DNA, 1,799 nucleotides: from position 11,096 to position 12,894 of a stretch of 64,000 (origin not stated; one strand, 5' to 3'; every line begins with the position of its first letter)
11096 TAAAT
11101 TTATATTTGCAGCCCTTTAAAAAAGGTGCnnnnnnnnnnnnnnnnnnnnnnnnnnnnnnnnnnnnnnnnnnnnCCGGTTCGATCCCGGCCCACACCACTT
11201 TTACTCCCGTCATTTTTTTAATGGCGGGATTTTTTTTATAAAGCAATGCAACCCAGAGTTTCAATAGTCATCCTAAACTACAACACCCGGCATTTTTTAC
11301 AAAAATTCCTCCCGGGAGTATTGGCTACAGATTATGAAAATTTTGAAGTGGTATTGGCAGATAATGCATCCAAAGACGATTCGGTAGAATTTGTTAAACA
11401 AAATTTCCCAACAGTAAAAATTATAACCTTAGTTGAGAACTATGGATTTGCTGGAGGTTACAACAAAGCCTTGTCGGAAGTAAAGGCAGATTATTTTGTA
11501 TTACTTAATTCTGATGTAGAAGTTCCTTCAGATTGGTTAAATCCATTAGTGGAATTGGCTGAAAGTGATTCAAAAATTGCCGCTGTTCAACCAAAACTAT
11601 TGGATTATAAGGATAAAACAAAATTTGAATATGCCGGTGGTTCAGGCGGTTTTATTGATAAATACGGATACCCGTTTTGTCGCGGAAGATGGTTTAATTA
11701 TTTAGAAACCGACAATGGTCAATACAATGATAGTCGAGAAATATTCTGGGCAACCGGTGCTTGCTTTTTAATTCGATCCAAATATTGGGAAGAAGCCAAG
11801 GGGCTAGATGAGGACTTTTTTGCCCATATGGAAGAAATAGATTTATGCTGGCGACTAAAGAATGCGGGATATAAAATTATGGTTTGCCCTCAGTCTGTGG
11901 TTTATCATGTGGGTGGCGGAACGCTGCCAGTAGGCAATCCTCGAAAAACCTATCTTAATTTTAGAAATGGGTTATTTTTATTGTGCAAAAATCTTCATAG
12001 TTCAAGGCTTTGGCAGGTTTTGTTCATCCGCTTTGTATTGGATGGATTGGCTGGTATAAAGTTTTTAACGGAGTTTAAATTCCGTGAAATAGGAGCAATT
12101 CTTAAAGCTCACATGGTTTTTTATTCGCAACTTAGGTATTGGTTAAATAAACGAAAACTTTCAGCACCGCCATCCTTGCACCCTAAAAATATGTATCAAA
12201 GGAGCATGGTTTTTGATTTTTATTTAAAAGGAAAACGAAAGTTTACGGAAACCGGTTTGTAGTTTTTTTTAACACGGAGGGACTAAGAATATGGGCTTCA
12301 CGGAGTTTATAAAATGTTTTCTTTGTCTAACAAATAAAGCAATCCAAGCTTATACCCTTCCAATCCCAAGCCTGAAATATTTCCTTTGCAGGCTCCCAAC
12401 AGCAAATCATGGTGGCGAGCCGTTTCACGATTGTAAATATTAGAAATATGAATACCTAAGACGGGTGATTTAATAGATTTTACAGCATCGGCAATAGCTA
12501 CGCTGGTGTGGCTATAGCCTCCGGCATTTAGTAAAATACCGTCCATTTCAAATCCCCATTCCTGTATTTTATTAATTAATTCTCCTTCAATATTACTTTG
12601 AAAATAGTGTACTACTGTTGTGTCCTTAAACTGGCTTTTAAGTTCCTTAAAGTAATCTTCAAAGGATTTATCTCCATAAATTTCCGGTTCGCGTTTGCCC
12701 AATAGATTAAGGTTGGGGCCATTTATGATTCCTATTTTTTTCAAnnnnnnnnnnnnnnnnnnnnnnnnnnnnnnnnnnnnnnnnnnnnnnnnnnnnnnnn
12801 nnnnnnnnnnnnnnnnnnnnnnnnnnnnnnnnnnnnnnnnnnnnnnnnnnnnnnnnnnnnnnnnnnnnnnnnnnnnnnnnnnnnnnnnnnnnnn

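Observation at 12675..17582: Mosaic accessory island inserted into the aroQ / ostA-like divergent promoter region, carrying duplicates of both flanking genes' 5' ends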

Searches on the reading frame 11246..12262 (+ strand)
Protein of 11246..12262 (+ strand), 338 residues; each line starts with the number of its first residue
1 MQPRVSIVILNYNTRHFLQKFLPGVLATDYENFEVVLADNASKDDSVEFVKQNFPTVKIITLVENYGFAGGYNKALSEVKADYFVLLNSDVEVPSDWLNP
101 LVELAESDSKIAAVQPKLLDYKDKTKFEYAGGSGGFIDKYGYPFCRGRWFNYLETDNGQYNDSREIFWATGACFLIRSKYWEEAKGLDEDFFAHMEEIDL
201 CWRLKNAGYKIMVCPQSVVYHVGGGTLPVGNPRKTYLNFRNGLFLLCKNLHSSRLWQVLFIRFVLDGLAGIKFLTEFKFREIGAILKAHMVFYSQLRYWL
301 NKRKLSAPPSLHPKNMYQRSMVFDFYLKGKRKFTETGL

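Call 7: search_protein_families(library=pfam, proteins=[window:11246-12262:+], max_evalue=0.01)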
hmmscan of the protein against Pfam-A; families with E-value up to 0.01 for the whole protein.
window:11246-12262:+ (338 aa): 5 families
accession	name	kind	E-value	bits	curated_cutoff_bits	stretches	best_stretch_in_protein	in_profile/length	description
PF00535.33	Glycos_transf_2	-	1.2e-26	94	23.3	1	6-180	1-163/168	Glycosyl transferase family 2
PF13641.12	Glyco_tranf_2_3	-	1.6e-18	68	27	1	3-223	1-213/230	Glycosyltransferase like family 2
PF10111.15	Glyco_tranf_2_2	-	4.9e-09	36.5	27.3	1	7-242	4-231/276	Glycosyltransferase like family 2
PF13632.12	Glyco_trans_2_3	-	3e-06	27.6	27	1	84-226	2-128/198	Glycosyl transferase family group 2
PF13712.12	Glyco_tranf_2_5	-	0.00024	21.4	27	0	57-111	30-85/210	Glycosyltransferase like family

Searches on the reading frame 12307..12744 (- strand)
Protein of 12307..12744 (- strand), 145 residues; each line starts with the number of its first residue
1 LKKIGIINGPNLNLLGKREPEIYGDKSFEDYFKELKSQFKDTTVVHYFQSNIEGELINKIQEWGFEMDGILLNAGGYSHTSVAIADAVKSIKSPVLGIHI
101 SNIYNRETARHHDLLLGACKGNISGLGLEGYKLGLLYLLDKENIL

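Call 7: search_protein_families(library=pfam, proteins=[window:12307-12744:-], max_evalue=0.01)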
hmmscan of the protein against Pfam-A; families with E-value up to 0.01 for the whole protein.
window:12307-12744:- (145 aa): 1 family
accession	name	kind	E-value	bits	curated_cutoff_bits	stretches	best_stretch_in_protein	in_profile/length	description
PF01220.24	DHquinase_II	-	7.1e-49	165.5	23.3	1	3-138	1-137/138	Dehydroquinase class II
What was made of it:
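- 12307..12744 (-): aroQ (type II 3-dehydroquinate dehydratase), TTG start at 12744. Left conserved flank of the slot. Pfam DHquinase_II, E 7e-49 (call 7).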

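Call 25: find_encoding_contigs(protein=window:12307-12744:-, flank=10000, max_places=10)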
Protein window:12307-12744:- (145 aa): 24 contigs read that carry it; 2 places shown.
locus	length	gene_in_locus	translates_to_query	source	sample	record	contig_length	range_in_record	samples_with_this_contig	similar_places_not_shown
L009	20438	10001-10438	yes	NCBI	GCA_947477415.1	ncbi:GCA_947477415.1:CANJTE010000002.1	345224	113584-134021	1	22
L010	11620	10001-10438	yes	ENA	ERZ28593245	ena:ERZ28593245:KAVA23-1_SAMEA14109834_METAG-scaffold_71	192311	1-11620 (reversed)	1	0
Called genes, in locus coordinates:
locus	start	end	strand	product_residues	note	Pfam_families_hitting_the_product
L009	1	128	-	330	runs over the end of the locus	PF01207:Dus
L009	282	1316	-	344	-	PF13354:Beta-lactamase2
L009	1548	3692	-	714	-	PF02897:Peptidase_S9_N, PF00326:Peptidase_S9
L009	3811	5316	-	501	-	PF13100:OstA_2, PF03968:LptD_N (faint), PF13100:OstA_2 (weak)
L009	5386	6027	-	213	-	-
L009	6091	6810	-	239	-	-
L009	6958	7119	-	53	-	-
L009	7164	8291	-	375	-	-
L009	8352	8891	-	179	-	-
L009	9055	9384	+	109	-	PF01381:HTH_3 (weak)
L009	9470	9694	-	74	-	PF07927:HicA_toxin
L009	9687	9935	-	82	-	PF21748:UPF0150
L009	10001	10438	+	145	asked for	PF01220:DHquinase_II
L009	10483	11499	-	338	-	PF00535:Glycos_transf_2, PF10111:Glyco_tranf_2_2, PF13641:Glyco_tranf_2_3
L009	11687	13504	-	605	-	PF13174:TPR_6 (faint), PF00515:TPR_1 (faint), PF07719:TPR_2 (faint), PF13181:TPR_8 (faint), PF13414:TPR_11 (faint), PF13424:TPR_12 (faint), PF13431:TPR_17 (faint), PF13432:TPR_16 (faint), +2 more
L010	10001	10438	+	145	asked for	PF01220:DHquinase_II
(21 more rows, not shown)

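Call 43: find_homologous_proteins(query=window:12307-12744:-, max_evalue=1e-40)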
Query window:12307-12744:- (145 aa): 6989 proteins with E <= 1e-40 among 8000 candidates; the best 120 are listed.
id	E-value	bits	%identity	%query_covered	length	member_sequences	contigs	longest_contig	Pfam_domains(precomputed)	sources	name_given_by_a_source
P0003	1.2e-90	319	100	100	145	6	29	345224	PF01220.25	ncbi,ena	-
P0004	1.8e-78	279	89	97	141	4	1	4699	PF01220.25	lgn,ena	-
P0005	4.2e-76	271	85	97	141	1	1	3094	PF01220.25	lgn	-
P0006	1.6e-75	269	87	97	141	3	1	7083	PF01220.25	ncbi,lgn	ncbi:MAG: type II 3-dehydroquinate dehydratase [Bacteroidia bacterium]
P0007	4.5e-75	268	84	97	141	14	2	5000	PF01220.25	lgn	-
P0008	5.1e-75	268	84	97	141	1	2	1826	PF01220.25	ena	-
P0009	5.3e-75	268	83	97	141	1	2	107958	PF01220.25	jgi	jgi:3-dehydroquinate dehydratase-2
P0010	5.0e-74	265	83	96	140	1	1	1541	PF01220.25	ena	-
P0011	9.3e-74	264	84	94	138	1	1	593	PF01220.25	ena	-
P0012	2.5e-73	262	83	96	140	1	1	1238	PF01220.25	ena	-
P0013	7.9e-73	261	85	96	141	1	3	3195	PF01220.25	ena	-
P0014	9.2e-73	261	84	97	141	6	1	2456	PF01220.25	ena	-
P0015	1.6e-72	260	83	96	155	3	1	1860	PF01220.25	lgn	-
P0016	2.2e-72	259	82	97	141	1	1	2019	PF01220.25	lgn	-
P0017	9.8e-72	257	81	99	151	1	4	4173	PF01220.25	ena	-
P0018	5.2e-70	252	80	97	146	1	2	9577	PF01220.25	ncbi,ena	-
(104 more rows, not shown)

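Call 44: find_encoding_contigs(protein=P0004, flank=10000, max_places=6)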
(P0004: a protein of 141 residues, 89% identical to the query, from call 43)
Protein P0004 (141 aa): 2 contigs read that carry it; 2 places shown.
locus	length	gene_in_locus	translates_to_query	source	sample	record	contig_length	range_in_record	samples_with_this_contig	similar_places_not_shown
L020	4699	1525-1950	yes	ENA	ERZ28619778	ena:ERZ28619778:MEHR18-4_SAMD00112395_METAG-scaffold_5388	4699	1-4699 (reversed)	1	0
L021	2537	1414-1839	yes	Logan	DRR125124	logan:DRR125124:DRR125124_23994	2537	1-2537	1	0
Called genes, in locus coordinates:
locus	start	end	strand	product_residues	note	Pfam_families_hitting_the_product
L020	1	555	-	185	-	?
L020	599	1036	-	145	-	-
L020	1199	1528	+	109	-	PF12844:HTH_19 (weak), PF01381:HTH_3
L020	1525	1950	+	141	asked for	PF01220:DHquinase_II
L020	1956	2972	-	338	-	PF00535:Glycos_transf_2, PF10111:Glyco_tranf_2_2, PF13641:Glyco_tranf_2_3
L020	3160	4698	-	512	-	?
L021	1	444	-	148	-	?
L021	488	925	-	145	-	-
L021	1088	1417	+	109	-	PF12844:HTH_19 (weak), PF01381:HTH_3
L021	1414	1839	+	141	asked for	PF01220:DHquinase_II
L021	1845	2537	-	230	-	?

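Call 45: find_encoding_contigs(protein=P0006, flank=10000, max_places=6)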
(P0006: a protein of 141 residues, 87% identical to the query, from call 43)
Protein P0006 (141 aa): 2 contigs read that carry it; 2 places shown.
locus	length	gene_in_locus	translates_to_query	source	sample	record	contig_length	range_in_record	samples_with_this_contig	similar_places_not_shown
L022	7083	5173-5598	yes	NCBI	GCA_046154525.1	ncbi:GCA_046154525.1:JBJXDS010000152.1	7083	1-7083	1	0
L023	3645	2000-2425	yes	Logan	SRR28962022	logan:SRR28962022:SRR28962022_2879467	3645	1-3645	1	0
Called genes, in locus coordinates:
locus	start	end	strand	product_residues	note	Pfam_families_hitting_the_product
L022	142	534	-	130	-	PF03013:Pyr_excise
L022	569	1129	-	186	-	PF01243:PNPOx_N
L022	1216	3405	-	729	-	PF02897:Peptidase_S9_N, PF00326:Peptidase_S9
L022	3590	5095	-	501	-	PF13100:OstA_2, PF03968:LptD_N (faint), PF13100:OstA_2 (weak)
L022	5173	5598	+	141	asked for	PF01220:DHquinase_II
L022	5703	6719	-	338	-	PF00535:Glycos_transf_2, PF10111:Glyco_tranf_2_2, PF13641:Glyco_tranf_2_3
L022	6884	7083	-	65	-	?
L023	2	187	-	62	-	?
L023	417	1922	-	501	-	PF13100:OstA_2, PF03968:LptD_N (faint), PF13100:OstA_2 (weak)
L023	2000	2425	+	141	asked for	PF01220:DHquinase_II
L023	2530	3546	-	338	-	PF00535:Glycos_transf_2, PF10111:Glyco_tranf_2_2, PF13641:Glyco_tranf_2_3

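Call 46: find_encoding_contigs(protein=P0007, flank=10000, max_places=6)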
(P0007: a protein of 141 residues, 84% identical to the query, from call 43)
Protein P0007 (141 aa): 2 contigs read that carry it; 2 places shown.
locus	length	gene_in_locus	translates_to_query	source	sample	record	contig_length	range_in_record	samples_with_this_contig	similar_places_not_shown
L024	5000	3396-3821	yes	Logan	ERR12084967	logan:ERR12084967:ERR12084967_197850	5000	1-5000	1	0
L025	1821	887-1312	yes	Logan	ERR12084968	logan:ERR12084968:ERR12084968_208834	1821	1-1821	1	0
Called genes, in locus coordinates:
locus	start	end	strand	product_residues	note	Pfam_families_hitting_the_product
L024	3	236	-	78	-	?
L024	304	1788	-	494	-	PF03968:LptD_N (faint), PF13100:OstA_2, PF06835:LptC (faint)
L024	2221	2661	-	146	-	-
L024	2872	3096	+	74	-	-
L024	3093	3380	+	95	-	-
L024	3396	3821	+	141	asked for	PF01220:DHquinase_II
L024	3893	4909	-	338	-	PF00535:Glycos_transf_2, PF10111:Glyco_tranf_2_2, PF13641:Glyco_tranf_2_3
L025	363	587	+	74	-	-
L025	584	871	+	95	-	-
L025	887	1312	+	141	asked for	PF01220:DHquinase_II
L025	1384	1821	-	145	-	?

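Call 47: find_encoding_contigs(protein=P0009, flank=10000, max_places=6)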
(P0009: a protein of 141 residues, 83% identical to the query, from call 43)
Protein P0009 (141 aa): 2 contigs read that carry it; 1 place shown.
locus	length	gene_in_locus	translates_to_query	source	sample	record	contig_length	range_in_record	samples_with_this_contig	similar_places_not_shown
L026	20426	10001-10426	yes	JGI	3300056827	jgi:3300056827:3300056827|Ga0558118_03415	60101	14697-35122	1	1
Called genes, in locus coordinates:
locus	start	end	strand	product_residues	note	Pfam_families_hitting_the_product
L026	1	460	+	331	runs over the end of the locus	-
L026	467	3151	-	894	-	PF00809:Pterin_bind, PF02607:B12-binding_2, PF02310:B12-binding, PF02965:Met_synt_B12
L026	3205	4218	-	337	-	PF01207:Dus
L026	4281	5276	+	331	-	PF04187:Cofac_haem_bdg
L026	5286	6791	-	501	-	PF13100:OstA_2, PF03968:LptD_N (faint), PF06835:LptC (faint), PF13100:OstA_2 (weak)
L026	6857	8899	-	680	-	PF02012:BNR (faint), PF15902:Sortilin-Vps10 (weak), PF18962:Por_Secre_tail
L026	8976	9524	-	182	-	-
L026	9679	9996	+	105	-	PF01381:HTH_3 (weak)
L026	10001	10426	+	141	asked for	PF01220:DHquinase_II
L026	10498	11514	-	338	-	PF00535:Glycos_transf_2, PF10111:Glyco_tranf_2_2, PF13641:Glyco_tranf_2_3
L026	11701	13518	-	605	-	PF13371:TPR_9 (faint), PF13428:TPR_14 (faint), PF13181:TPR_8 (faint), PF00515:TPR_1 (faint), PF07719:TPR_2 (faint), PF13431:TPR_17 (faint)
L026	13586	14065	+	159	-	PF14595:Thioredoxin_9 (weak)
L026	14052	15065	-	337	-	PF02574:S-methyl_trans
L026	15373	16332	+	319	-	PF01548:DEDD_Tnp_IS110, PF02371:Transposase_20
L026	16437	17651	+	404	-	PF01266:DAO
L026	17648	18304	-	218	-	PF18734:HEPN_AbiU2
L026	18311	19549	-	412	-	PF02540:NAD_synthase, PF03054:tRNA_Me_trans, PF20259:tRNA_Me_trans_M, PF20258:tRNA_Me_trans_C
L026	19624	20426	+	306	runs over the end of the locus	PF00294:PfkB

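Call 55: search_protein_families(library=pfam, proteins=[L024:2221-2661:-, L026:8976-9524:-, L026:6857-8899:-, L020:599-1036:-], max_evalue=0.05)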
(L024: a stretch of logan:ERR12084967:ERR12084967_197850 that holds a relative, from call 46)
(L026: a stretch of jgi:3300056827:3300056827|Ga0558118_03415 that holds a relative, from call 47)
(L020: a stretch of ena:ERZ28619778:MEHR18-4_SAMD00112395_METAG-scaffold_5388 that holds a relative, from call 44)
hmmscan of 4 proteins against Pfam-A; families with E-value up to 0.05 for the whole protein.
L024:2221-2661:- (146 aa): 0 families

L026:8976-9524:- (182 aa): 0 families

L026:6857-8899:- (680 aa): 7 families
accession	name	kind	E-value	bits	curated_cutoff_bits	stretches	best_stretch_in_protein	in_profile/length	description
PF15902.12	Sortilin-Vps10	-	3.4e-19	69.4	33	3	221-316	4-110/446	Sortilin, neurotensin receptor 3,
PF19755.4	DUF6242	-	2.9e-12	47.4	29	1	380-434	163-217/217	Domain of unknown function (DUF6242)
PF18962.6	Por_Secre_tail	-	3.2e-11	43.8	27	1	610-677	1-73/75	Secretion system C-terminal sorting domain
PF02012.26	BNR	-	6.9e-07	28.8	27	0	307-316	2-11/12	BNR/Asp-box repeat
PF19056.6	WD40_2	-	0.00074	18.8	22.5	0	496-585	146-241/488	WD40 repeated domain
PF10647.15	Gmad1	-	0.0011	19.3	20.5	0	484-521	205-242/251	Lipoprotein LpqB beta-propeller domain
PF03174.19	CHB_HEX_C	-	0.026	14.9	23.6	0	307-323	39-56/76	Chitobiase/beta-hexosaminidase C-terminal domain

L020:599-1036:- (145 aa): 1 family
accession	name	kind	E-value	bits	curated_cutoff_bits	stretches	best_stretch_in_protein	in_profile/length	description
PF07675.18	Cleaved_Adhesin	-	0.012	16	21.4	1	57-142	34-115/174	Cleaved Adhesin Domain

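Call 58: find_encoding_contigs(protein=P0005, flank=10000, max_places=4)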
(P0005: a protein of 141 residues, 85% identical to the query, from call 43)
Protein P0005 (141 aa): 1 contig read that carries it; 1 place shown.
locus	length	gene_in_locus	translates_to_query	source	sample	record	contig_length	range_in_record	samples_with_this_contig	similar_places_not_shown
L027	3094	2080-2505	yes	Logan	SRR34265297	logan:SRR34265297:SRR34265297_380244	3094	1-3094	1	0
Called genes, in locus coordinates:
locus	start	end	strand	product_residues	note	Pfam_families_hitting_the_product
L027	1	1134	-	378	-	?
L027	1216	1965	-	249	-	-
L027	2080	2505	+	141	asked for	PF01220:DHquinase_II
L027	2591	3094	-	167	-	?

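Call 59: find_encoding_contigs(protein=P0013, flank=10000, max_places=4)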
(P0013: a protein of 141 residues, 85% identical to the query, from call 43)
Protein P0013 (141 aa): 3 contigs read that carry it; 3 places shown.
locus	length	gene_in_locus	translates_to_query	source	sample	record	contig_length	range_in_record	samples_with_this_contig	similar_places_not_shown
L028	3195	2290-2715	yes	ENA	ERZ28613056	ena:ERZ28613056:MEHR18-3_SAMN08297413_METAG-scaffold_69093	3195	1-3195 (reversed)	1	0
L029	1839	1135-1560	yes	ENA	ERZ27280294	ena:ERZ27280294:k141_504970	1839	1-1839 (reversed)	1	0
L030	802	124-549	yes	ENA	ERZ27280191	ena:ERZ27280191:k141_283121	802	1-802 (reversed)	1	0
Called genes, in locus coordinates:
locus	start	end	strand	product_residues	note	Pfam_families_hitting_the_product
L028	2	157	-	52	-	?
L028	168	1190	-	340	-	PF13884:Peptidase_S74, PF18962:Por_Secre_tail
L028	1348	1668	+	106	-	PF01381:HTH_3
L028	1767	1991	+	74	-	-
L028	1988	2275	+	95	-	-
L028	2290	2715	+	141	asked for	PF01220:DHquinase_II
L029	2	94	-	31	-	?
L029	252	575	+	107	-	PF01381:HTH_3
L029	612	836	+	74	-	-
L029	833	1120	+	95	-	-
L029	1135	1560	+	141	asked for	PF01220:DHquinase_II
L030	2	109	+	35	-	?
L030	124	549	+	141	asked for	PF01220:DHquinase_II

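Call 60: find_encoding_contigs(protein=P0017, flank=10000, max_places=4)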
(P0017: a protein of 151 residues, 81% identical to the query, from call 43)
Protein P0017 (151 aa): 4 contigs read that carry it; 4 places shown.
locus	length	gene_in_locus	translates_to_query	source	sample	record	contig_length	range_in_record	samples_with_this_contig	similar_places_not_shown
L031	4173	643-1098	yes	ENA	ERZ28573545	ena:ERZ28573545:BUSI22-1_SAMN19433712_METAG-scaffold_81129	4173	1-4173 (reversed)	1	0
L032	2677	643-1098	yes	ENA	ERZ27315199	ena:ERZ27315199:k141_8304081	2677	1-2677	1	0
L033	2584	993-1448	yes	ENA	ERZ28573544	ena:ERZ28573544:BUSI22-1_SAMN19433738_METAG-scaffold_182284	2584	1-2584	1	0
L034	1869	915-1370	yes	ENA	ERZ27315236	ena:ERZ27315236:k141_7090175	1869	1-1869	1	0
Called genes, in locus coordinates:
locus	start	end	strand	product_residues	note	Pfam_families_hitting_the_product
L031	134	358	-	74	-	PF07927:HicA_toxin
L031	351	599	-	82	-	PF21748:UPF0150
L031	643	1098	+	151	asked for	PF01220:DHquinase_II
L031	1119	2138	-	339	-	PF00535:Glycos_transf_2, PF10111:Glyco_tranf_2_2 (weak), PF13641:Glyco_tranf_2_3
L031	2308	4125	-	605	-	PF13181:TPR_8 (faint), PF13431:TPR_17 (faint), PF07719:TPR_2 (faint), PF13414:TPR_11 (faint), PF14559:TPR_19 (faint), PF12895:ANAPC3 (faint), PF00515:TPR_1 (weak)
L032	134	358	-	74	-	PF07927:HicA_toxin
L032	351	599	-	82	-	PF21748:UPF0150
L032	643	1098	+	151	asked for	PF01220:DHquinase_II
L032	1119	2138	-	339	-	PF00535:Glycos_transf_2, PF10111:Glyco_tranf_2_2 (weak), PF13641:Glyco_tranf_2_3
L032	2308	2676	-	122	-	?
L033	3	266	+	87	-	?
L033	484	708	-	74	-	PF07927:HicA_toxin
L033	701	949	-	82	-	PF21748:UPF0150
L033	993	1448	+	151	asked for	PF01220:DHquinase_II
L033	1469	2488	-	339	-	PF00535:Glycos_transf_2, PF10111:Glyco_tranf_2_2 (weak), PF13641:Glyco_tranf_2_3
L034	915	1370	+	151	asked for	PF01220:DHquinase_II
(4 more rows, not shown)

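Call 61: find_encoding_contigs(protein=P0018, flank=10000, max_places=4)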
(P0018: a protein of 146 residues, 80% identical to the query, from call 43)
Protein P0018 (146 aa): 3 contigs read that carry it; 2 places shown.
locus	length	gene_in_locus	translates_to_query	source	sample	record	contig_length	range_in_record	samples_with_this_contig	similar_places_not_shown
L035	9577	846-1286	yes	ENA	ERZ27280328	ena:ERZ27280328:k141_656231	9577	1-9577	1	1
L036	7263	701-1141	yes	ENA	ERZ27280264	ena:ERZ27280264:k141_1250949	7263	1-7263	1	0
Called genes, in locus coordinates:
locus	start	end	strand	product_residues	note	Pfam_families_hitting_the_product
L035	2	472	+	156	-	?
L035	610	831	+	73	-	-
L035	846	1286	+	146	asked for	PF01220:DHquinase_II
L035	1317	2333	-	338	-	PF00535:Glycos_transf_2, PF10111:Glyco_tranf_2_2, PF13641:Glyco_tranf_2_3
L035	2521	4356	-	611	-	PF00515:TPR_1 (faint), PF07719:TPR_2 (faint), PF13371:TPR_9 (faint), PF13424:TPR_12 (faint), PF13431:TPR_17 (faint), PF13432:TPR_16 (faint), PF13181:TPR_8 (faint), PF13428:TPR_14 (faint)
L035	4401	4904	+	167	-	PF14595:Thioredoxin_9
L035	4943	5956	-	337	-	PF02574:S-methyl_trans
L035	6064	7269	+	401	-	PF01266:DAO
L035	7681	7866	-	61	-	-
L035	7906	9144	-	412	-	PF02540:NAD_synthase, PF03054:tRNA_Me_trans, PF20259:tRNA_Me_trans_M, PF20258:tRNA_Me_trans_C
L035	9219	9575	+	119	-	?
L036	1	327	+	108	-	?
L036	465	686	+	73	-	-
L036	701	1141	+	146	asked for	PF01220:DHquinase_II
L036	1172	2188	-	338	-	PF00535:Glycos_transf_2, PF10111:Glyco_tranf_2_2, PF13641:Glyco_tranf_2_3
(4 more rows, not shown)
